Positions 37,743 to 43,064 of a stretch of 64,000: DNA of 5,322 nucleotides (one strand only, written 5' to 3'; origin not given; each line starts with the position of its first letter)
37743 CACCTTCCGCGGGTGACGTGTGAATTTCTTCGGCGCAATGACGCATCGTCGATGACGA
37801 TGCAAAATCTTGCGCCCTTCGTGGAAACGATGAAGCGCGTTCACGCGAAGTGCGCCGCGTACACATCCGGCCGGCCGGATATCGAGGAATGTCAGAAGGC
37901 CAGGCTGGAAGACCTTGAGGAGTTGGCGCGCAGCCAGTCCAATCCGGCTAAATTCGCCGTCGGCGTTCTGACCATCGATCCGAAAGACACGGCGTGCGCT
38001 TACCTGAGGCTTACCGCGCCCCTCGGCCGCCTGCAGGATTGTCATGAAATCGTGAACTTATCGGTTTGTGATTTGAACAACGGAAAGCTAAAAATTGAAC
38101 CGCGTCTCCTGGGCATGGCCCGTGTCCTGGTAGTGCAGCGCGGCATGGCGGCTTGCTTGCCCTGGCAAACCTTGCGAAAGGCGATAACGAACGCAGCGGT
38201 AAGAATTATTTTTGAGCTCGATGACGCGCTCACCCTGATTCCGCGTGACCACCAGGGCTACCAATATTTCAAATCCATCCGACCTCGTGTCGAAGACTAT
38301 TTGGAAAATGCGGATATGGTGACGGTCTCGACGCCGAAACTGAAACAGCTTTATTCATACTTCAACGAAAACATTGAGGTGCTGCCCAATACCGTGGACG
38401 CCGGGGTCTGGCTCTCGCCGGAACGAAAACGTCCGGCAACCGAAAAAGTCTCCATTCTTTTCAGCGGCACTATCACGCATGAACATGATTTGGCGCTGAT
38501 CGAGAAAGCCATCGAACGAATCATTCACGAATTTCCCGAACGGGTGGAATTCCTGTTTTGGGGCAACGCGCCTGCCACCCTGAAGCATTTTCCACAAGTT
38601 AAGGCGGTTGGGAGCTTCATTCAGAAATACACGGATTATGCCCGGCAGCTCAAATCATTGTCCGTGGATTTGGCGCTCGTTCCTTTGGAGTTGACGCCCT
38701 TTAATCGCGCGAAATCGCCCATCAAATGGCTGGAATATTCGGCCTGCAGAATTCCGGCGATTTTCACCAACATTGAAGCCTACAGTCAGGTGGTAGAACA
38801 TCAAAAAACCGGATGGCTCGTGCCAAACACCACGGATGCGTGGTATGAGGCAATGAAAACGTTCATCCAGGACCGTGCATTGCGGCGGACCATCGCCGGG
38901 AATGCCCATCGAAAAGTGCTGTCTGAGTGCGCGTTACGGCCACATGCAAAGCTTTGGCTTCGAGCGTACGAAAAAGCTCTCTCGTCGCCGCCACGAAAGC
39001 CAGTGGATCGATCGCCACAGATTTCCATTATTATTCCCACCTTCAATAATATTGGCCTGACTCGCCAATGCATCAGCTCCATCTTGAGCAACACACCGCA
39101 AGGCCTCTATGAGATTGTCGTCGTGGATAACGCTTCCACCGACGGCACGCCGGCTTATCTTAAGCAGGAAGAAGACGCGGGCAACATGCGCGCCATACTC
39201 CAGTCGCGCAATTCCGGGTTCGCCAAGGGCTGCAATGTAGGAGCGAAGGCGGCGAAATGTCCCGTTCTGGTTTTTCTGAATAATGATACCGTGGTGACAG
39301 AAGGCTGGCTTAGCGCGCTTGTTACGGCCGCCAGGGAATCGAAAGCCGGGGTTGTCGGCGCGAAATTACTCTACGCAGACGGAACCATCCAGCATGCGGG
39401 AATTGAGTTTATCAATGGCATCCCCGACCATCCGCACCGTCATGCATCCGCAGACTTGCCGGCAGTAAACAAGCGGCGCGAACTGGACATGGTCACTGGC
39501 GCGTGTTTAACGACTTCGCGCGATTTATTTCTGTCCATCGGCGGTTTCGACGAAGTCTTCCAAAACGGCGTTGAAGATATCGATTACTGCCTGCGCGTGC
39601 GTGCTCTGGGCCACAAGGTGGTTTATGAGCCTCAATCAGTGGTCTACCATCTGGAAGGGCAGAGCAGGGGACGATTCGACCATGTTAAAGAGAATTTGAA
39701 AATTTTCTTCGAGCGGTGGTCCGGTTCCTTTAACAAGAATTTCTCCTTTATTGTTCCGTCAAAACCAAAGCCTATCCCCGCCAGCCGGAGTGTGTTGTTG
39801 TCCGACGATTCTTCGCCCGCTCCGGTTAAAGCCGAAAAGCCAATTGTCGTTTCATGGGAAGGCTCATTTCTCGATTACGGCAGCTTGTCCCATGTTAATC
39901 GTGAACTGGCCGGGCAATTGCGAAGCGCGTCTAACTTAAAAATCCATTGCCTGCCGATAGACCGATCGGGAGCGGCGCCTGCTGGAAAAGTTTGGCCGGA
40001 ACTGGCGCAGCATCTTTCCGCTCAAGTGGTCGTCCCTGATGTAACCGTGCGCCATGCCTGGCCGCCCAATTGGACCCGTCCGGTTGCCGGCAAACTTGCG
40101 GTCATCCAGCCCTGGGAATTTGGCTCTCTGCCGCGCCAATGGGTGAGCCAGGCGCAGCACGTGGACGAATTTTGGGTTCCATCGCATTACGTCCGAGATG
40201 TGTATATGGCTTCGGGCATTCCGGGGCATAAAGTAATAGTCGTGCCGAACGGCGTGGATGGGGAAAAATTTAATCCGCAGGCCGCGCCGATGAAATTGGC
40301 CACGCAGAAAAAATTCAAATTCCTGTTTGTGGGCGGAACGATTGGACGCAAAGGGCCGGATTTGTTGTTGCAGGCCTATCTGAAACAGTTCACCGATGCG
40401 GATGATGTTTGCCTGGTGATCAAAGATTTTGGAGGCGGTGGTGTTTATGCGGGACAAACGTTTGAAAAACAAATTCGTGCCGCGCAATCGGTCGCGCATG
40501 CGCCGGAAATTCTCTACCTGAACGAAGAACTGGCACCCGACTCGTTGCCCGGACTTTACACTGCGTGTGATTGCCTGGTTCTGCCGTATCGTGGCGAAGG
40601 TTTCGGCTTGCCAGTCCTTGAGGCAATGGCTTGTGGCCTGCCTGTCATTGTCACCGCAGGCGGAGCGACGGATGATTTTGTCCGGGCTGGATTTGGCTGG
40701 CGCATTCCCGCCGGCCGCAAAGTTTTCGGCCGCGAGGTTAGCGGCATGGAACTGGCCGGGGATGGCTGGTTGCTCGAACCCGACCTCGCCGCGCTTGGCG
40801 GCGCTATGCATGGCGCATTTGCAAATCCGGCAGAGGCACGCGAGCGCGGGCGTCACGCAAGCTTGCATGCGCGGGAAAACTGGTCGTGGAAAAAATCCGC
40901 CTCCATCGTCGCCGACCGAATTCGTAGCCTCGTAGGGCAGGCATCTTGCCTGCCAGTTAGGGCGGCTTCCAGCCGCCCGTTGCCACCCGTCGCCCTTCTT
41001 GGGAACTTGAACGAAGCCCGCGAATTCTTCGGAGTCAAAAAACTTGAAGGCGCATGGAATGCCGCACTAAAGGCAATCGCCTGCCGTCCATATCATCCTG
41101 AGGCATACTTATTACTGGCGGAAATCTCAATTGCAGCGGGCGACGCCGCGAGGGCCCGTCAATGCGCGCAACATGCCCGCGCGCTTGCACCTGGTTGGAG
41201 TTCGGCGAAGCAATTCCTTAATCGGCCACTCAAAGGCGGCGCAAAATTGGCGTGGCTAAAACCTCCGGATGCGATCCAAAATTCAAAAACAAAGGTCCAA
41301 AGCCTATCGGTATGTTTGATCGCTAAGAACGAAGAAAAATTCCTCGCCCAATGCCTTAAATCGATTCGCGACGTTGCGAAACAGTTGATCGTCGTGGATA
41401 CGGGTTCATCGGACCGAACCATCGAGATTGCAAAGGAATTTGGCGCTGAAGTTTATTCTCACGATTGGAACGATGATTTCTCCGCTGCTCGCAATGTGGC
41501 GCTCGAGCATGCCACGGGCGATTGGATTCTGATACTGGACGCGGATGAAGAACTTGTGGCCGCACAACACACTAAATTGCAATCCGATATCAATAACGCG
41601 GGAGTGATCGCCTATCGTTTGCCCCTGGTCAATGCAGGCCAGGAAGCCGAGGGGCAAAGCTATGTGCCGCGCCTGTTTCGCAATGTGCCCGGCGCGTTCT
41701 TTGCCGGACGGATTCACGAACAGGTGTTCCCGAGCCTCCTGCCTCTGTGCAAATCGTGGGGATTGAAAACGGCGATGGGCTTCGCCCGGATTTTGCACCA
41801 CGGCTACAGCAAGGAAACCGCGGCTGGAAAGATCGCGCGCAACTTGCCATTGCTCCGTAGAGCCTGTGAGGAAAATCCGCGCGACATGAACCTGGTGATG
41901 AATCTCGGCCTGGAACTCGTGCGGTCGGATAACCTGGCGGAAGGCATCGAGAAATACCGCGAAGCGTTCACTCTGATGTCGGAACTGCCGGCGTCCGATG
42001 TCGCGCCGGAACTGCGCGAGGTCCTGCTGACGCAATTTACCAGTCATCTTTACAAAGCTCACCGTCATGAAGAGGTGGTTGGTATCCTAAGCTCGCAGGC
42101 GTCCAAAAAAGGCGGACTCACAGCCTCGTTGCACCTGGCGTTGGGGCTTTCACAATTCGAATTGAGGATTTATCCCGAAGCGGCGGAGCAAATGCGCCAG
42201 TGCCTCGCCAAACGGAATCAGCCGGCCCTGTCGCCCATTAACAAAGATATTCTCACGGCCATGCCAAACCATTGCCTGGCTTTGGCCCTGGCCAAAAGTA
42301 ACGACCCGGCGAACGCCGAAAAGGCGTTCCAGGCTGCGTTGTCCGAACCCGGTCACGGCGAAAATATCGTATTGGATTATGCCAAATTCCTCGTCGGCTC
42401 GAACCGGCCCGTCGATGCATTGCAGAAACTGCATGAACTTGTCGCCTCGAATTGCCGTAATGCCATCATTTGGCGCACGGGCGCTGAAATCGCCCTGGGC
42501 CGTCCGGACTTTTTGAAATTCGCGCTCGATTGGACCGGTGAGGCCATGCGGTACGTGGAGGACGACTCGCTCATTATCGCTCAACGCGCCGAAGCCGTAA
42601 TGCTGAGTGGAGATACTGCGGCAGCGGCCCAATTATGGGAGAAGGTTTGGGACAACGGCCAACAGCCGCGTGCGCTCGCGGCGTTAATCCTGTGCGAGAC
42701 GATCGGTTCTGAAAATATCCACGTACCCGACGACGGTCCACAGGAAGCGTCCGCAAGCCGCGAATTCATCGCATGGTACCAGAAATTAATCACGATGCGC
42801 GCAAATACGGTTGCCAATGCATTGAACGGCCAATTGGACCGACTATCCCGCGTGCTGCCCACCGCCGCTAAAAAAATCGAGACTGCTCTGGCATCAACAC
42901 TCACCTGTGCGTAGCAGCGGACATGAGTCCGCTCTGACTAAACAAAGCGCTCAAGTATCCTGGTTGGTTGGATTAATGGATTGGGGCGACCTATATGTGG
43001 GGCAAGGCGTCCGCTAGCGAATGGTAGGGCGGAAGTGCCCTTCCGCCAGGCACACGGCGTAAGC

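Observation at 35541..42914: Single-polypeptide glycan assembly line: six glycosyltransferase domains plus a methyltransferase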

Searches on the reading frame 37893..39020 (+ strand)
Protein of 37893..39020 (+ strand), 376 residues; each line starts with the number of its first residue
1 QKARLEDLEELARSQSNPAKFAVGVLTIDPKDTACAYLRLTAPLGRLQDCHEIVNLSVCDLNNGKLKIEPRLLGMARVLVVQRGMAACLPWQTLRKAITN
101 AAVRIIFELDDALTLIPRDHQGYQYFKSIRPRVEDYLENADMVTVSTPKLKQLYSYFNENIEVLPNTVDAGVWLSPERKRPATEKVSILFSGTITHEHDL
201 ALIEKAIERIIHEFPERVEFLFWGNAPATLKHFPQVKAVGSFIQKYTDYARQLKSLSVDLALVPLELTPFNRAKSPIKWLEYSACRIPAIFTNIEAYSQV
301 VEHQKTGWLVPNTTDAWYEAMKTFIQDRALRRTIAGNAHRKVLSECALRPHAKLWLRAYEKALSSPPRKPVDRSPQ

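Call 26: search_solved_structures(query=window:37893-39020:+, max_evalue=1)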
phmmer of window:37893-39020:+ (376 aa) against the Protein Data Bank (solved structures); distinct sequences matched with E-value up to 1: 3.
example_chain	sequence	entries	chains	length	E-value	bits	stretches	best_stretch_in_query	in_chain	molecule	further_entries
2jjm_A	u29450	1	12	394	0.02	17.4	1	254-343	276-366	GLYCOSYL TRANSFERASE, GROUP 1 FAMILY PROTEIN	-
5d00_A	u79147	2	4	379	0.021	17.3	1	124-331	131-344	N-acetyl-alpha-D-glucosaminyl L-malate synthase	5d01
3mbo_A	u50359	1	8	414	0.023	17.2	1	254-343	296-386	Glycosyltransferase, group 1 family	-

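Call 51: predict_structure(alignment_id=A2)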
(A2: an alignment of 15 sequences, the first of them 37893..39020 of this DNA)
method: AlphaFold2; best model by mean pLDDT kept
length: 376 residues; sequences in the alignment: 15
mean_pLDDT: 88.0   pTM: 0.86
mean pLDDT of the five models: 88.0, 87.2, 86.8, 84.9, 83.4
residues with pLDDT >= 90: 216; 70-90: 126; 50-70: 31; < 50: 3
segments of 3 or more residues with pLDDT < 50: none
pLDDT, mean of each block of 10 residues (from residue 1): 67 80 92 88 93 89 76 92 90 88 91 76 87 93 94 92 91 71 86 68 94 97 87 92 88 90 91 90 94 92 97 96 97 96 91 95 84 52
secondary structure, 60 per line:
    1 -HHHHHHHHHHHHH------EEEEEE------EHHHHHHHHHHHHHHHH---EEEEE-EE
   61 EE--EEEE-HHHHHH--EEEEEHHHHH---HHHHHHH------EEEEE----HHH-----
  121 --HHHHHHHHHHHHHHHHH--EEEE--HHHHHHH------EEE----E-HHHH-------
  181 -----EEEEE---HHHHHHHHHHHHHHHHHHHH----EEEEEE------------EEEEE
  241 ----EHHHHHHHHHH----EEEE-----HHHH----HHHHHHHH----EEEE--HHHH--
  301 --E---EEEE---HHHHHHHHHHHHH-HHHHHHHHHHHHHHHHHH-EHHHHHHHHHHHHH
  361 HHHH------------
elements in order: H2-14 E21-26 H34-49 E53-57 E59-62 E65-68 H70-75 E78-82 H83-87 H91-97 E104-108 H123-139 E142-145 H148-154 E161-163 H170-173 E186-190 H194-213 E218-223 E236-240 H246-255 E260-263 H269-272 H277-284 E289-292 H295-298 E307-310 H314-326 H328-345 H348-364

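Call 53: fold_search(model_id=the predicted structure, library=pdb)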
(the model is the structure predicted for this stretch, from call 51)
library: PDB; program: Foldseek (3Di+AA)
matches with E <= 10: 1384; with E <= 0.001: 372
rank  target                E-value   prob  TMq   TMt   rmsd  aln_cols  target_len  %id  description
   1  3mbo_D                6.8e-14  1.00  0.70  0.71   4.5       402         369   17  Crystal Structure of the Glycosyltransferase BaBshA bound with UDP and L-malate (released 2010-09-29)
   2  8dqd                  1.6e-13  1.00  0.60  0.61   6.5       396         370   14  Structure of the Campylobacter concisus glycosyltransferase PglA (released 2024-01-17)
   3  7qsg_A                2.0e-13  1.00  0.61  0.61   6.1       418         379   14  Methylmannose polysaccharide mannosyltransferase from M. hassiacum (released 2023-01-25)
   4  2gej                  2.3e-13  1.00  0.64  0.66   6.0       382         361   15  Crystal Structure of phosphatidylinositol mannosyltransferase (PimA) from Mycobacterium smegmatis in complex with GDP-Ma (released 2007-04-03)
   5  8dvz                  2.4e-13  1.00  0.60  0.61   6.1       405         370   14  Structure of the Campylobacter concisus glycosyltransferase PglA R282V variant (released 2024-01-17)
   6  3mbo_E                4.9e-13  1.00  0.70  0.70   5.3       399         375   16  Crystal Structure of the Glycosyltransferase BaBshA bound with UDP and L-malate (released 2010-09-29)
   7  6tvp_A                5.3e-13  1.00  0.66  0.65   5.8       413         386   15  Structure of Mycobacterium smegmatis alpha-maltose-1-phosphate synthase GlgM (released 2020-04-22)
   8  4n9w                  5.3e-13  1.00  0.60  0.62   6.6       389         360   15  Crystal structure of phosphatidyl mannosyltransferase PimA (released 2014-11-12)
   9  3c4q_A                5.9e-13  1.00  0.64  0.62   6.3       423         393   12  Structure of the retaining glycosyltransferase MshA : The first step in mycothiol biosynthesis. Organism : Corynebacte (released 2008-04-01)
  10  3mbo_C                7.5e-13  1.00  0.65  0.66   5.5       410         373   16  Crystal Structure of the Glycosyltransferase BaBshA bound with UDP and L-malate (released 2010-09-29)
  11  3c48_A                1.5e-12  1.00  0.48  0.45   9.5       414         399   13  Structure of the retaining glycosyltransferase MshA: The first step in mycothiol biosynthesis. Organism: Corynebacteri (released 2008-03-25)
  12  8dvw                  2.1e-12  1.00  0.58  0.59   6.6       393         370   14  Structure of the Campylobacter concisus glycosyltransferase PglA R203Q (released 2024-01-17)
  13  7ec1_B                2.2e-12  1.00  0.57  0.44   6.6       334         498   14  Crystal structure of SdgB (ligand-free form) (released 2021-03-24)
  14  5d00_A                2.5e-12  1.00  0.66  0.69   5.7       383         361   15  Crystal structure of BshA from B. subtilis complexed with N-acetylglucosaminyl-malate and UMP (released 2016-09-07)
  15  6n1x                  3.0e-12  1.00  0.69  0.68   4.9       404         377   13  BshA from Staphylococcus aureus complexed with UDP and N-acetylglucosamine (released 2019-08-21)
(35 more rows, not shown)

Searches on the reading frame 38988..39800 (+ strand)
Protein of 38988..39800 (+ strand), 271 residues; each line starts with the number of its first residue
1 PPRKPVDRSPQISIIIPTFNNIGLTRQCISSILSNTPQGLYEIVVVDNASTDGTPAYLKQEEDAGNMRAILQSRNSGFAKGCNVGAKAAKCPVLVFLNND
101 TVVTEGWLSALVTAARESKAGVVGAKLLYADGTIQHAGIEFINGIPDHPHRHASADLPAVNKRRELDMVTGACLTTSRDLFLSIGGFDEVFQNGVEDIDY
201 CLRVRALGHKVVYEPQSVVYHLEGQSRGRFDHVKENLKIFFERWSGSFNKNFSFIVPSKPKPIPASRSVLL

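Call 83: search_solved_structures(query=window:38988-39800:+, max_evalue=0.001)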
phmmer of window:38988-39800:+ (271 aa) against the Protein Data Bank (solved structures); distinct sequences matched with E-value up to 0.001: 30.
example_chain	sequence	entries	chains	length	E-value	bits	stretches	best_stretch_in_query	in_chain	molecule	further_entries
2z87_A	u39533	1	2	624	2.5e-10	43.1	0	11-142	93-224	Chondroitin synthase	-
2z86_A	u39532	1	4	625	2.5e-10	43.1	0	11-142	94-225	Chondroitin synthase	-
6h1j_A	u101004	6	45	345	1.9e-08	37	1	10-124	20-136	Probable ss-1,3-N-acetylglucosaminyltransferase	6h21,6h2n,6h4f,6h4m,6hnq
8uhv_A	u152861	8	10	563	4.2e-08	35.9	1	9-225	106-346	Glycosyl transferase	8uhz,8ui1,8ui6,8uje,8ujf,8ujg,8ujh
6yv7_B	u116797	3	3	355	9.8e-08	34.6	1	9-102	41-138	Glycosyl transferase, family 2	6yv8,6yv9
6yv7_A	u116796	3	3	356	9.9e-08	34.6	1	9-102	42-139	Glycosyl transferase, family 2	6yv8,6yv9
6p61_A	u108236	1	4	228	1.2e-07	34.3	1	7-111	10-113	Glycosyltransferase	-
5hea_A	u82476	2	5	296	1.3e-07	34.2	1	7-115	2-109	Putative glycosyltransferase (GalT1)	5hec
3bcv_A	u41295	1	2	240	3.6e-07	32.8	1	9-117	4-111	Putative glycosyltransferase protein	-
6pxu_A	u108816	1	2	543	8.6e-07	31.6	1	6-136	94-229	Polypeptide N-acetylgalactosaminyltransferase 12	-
5tze_C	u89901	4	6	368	2.1e-06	30.3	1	12-111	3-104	Glycosyl transferase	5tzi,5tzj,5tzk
5tz8_A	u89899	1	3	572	3.9e-06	29.4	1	12-111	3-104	Glycosyl transferase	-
9omm_A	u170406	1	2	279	5.4e-06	28.9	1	11-150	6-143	Glycosyltransferase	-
9omh_A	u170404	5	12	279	5.4e-06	28.9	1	11-150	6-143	Glycosyltransferase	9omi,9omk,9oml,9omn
9omj_A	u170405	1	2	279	5.5e-06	28.9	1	11-150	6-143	Glycosyltransferase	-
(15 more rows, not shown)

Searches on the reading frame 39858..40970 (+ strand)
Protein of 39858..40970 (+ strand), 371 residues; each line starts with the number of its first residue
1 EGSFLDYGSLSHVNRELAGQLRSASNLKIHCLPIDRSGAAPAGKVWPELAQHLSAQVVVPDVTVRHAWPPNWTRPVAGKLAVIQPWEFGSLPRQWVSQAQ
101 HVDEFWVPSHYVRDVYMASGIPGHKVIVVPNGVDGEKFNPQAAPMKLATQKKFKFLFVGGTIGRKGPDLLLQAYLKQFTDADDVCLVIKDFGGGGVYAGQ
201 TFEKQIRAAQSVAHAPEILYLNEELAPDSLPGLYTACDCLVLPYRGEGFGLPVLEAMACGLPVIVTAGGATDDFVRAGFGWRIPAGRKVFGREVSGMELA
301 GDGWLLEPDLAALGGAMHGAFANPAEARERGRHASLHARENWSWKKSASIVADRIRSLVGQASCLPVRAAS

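Call 84: search_solved_structures(query=window:39858-40970:+, max_evalue=0.001)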
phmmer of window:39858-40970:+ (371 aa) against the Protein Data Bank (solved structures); distinct sequences matched with E-value up to 0.001: 18.
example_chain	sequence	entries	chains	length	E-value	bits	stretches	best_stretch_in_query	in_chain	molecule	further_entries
9dcm_B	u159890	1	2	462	1.4e-06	30.7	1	191-286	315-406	Sucrose-phosphate synthase-like protein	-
8vrf_B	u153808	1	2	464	1.4e-06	30.7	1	191-286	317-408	Sucrose-phosphate synthase-like protein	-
8uag_A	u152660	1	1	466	1.4e-06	30.7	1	191-286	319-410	Sucrose-phosphate synthase-like protein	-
3oka_A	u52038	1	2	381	2.2e-06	30.1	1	123-275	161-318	GDP-mannose-dependent alpha-(1-6)-phosphatidylinositol monomannoside mannosyltransferase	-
3okc_A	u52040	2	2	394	2.2e-06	30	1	123-276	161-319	GDP-mannose-dependent alpha-(1-6)-phosphatidylinositol monomannoside mannosyltransferase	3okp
3c4q_A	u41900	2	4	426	2.8e-06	29.7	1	155-270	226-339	Predicted glycosyltransferases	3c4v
3c48_A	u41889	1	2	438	2.8e-06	29.7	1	155-270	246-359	Predicted glycosyltransferases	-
2f9f_A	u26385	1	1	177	6.9e-06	28.4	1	151-283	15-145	first mannosyl transferase (wbaZ-1)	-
5i45_A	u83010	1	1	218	8e-06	28.2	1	201-275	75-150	Glycosyl transferases group 1 family protein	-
7qsg_A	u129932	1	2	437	1.1e-05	27.8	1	105-275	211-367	D-inositol 3-phosphate glycosyltransferase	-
3oy2_A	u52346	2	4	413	1.3e-05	27.5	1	214-284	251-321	Glycosyltransferase B736L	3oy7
6kih_A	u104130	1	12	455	0.00013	24.2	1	228-271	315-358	Tll1590 protein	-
9m88_C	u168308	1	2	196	0.00028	23.1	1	149-286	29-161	Glycogen synthase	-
2bfw_A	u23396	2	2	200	0.0003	23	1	149-286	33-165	GLGA GLYCOGEN SYNTHASE | PGS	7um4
6tvp_A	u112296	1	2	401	0.00033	22.9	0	103-278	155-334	Alpha-maltose-1-phosphate synthase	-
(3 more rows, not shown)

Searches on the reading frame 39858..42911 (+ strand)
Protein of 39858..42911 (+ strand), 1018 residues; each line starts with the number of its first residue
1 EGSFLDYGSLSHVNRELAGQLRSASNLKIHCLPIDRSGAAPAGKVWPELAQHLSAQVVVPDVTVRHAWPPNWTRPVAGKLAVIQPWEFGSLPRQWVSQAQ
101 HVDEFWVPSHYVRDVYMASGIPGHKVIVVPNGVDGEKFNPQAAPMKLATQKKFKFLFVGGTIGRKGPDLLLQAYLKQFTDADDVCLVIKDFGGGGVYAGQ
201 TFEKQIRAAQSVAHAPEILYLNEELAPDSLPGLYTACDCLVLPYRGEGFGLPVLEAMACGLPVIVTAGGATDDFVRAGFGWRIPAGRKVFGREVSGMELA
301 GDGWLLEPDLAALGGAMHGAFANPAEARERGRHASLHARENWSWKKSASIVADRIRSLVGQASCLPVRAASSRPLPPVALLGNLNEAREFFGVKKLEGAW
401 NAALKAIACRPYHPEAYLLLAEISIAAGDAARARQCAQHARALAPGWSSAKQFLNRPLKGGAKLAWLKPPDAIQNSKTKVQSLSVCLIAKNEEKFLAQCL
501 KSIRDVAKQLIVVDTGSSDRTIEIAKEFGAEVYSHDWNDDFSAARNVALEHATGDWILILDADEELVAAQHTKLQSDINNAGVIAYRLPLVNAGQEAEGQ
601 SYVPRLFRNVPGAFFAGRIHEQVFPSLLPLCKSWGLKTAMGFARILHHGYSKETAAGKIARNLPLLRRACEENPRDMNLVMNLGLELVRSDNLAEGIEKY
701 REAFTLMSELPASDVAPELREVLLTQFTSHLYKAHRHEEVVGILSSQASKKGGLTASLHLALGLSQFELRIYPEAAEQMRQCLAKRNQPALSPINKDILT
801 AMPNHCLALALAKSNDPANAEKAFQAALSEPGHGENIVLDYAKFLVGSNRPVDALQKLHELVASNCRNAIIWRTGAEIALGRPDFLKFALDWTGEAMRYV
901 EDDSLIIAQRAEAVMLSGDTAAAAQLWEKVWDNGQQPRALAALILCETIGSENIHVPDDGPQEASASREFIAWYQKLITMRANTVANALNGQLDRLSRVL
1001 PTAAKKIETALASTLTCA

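Call 41: find_related_loci(query=window:39858-42911:+, collection=genome_contigs, flank=10000)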
Query window:39858-42911:+ (1018 aa) in genome_contigs; peptide patterns used: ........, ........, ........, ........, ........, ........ (x = any residue, [..] = any of these).
39 stretches matched a pattern; 1 encode a relative of the query (tblastn E <= 1e-3); 1 distinct loci.
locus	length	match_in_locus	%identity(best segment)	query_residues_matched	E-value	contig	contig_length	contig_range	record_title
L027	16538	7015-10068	74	1-1015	0e+0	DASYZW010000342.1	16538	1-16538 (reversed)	MAG TPA_asm: Verrucomicrobiia bacterium isolate SMAG_U6372 k141_427221, whole genome shotgun sequence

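Call 75: search_protein_families(library=pfam, proteins=[L027:3934-6200:+], max_evalue=0.00001)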
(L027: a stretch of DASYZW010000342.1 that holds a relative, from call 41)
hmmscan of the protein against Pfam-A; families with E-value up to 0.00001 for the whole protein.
L027:3934-6200:+ (755 aa): 4 families
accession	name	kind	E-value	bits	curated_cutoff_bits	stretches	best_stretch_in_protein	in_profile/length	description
PF13489.12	Methyltransf_23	-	6.6e-12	45.9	27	1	53-174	23-159/164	Methyltransferase domain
PF13649.12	Methyltransf_25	-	1.6e-10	42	27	1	57-139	2-93/97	Methyltransferase domain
PF08241.18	Methyltransf_11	-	2.8e-10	41.1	21.2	1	57-138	1-86/95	Methyltransferase domain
PF08242.18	Methyltransf_12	-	7.3e-10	39.9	30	1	57-132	1-85/98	Methyltransferase domain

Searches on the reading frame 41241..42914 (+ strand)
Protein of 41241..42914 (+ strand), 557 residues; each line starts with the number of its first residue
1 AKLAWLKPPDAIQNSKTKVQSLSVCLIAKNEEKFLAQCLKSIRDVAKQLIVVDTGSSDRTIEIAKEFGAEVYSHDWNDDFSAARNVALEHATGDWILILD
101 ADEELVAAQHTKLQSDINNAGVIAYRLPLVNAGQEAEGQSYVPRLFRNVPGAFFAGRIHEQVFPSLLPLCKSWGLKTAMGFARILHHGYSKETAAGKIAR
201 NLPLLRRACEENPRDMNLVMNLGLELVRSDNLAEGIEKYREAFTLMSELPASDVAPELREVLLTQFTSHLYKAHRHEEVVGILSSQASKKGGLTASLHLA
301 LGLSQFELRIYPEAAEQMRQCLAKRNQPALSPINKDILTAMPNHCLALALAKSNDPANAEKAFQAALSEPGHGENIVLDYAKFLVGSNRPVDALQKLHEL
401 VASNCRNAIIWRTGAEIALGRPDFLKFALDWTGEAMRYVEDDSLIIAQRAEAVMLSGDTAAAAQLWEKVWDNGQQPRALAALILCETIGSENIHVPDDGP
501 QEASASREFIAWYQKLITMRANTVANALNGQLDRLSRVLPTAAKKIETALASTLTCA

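Call 25: search_solved_structures(query=window:41241-42914:+, max_evalue=0.01, show_alignments=1)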
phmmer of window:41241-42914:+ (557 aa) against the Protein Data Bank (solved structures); distinct sequences matched with E-value up to 0.01: 16.
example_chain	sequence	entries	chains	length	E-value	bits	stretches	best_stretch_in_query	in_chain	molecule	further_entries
22ao_A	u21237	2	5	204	6.8e-26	94.2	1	22-162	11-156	GmaR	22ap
7msp_A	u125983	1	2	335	8.3e-16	60.9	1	18-240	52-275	SPbeta prophage-derived glycosyltransferase SunS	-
7msn_A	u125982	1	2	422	1.5e-15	60.1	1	18-240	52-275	SPbeta prophage-derived glycosyltransferase SunS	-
7msk_A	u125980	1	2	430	5.1e-11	45.1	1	13-216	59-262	Glyco_trans_2-like domain-containing protein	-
6p61_A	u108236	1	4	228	7.5e-07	31.4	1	17-105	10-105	Glycosyltransferase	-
3l7j_A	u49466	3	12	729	2.9e-05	26.1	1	22-123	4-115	Teichoic acid biosynthesis protein F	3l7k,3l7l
3l7m_A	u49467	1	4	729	2.9e-05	26.1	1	22-123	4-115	Teichoic acid biosynthesis protein F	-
3l7i_A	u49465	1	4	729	2.9e-05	26.1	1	22-123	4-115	Teichoic acid biosynthesis protein F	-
5hea_A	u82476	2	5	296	0.00015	23.8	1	22-104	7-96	Putative glycosyltransferase (GalT1)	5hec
2z87_A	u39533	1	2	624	0.0004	22.4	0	18-103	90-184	Chondroitin synthase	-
2z86_A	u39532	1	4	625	0.0004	22.4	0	18-103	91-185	Chondroitin synthase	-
9omj_A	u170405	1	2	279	0.0014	20.6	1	26-150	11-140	Glycosyltransferase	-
9omm_A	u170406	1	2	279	0.0015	20.5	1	27-150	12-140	Glycosyltransferase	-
9omh_A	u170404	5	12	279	0.0015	20.5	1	27-150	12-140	Glycosyltransferase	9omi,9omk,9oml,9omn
5tze_C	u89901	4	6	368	0.0041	19.1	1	23-105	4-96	Glycosyl transferase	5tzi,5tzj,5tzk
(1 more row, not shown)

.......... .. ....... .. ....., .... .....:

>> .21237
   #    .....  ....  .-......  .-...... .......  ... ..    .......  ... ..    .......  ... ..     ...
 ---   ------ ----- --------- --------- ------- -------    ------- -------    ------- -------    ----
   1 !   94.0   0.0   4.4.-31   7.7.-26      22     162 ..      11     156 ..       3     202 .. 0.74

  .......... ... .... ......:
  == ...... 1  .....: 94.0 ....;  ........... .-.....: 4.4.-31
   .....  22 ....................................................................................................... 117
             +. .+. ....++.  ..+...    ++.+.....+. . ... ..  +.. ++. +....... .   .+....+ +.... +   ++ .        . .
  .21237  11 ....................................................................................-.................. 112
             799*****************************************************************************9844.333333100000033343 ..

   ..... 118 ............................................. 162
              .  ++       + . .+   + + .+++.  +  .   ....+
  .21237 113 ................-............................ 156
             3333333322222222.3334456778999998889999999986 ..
